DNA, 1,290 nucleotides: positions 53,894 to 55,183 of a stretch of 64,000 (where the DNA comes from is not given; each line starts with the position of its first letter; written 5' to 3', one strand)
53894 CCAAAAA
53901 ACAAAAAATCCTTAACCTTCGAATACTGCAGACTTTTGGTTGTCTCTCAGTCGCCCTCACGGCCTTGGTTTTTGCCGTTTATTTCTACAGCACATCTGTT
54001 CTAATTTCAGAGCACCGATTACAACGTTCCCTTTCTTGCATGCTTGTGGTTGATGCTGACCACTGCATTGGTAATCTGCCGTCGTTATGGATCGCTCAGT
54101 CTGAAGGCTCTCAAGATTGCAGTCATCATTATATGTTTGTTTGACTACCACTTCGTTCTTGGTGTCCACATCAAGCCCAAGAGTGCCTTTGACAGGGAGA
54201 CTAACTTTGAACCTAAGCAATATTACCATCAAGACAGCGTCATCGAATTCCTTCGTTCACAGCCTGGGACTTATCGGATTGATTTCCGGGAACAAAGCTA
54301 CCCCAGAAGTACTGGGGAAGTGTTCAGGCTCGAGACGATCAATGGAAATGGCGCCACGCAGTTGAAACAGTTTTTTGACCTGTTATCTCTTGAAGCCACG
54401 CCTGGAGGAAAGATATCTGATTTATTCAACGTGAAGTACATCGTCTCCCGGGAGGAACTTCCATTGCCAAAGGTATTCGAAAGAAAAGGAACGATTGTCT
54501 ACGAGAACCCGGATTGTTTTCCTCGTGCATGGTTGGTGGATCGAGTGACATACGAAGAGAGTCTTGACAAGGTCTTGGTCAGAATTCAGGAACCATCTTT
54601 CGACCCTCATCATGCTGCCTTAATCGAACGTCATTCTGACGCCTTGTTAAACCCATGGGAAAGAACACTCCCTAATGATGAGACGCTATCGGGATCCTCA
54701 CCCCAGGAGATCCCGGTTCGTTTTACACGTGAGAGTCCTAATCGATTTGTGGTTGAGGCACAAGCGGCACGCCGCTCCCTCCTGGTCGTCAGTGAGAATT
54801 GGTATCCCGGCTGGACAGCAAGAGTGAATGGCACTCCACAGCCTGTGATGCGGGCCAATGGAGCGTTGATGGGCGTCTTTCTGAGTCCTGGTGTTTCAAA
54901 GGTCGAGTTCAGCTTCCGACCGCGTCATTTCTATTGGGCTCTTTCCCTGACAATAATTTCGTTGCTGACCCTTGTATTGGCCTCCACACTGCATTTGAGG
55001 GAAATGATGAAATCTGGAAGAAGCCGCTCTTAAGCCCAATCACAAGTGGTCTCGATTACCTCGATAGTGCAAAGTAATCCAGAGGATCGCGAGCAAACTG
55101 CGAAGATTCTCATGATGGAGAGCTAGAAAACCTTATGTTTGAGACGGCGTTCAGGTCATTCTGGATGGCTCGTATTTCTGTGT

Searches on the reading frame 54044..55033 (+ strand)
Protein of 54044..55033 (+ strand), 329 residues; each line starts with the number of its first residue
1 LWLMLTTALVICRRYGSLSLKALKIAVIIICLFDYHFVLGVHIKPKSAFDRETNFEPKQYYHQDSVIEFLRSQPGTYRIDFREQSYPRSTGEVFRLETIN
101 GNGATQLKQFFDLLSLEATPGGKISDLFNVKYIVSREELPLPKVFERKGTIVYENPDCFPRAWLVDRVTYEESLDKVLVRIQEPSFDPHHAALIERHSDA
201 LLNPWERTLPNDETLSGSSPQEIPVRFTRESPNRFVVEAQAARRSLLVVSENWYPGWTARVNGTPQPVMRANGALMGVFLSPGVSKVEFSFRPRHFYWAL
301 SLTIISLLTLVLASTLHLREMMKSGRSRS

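Call 16: search_protein_families(library=pfam, proteins=[window:54044-55033:+], max_evalue=0.001)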
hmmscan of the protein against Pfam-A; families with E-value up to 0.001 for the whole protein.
window:54044-55033:+ (329 aa): 1 family
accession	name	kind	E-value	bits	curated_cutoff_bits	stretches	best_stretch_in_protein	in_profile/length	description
PF09586.16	YfhO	-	2.1e-11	43.4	28.5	1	228-303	759-835/835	Bacterial membrane protein YfhO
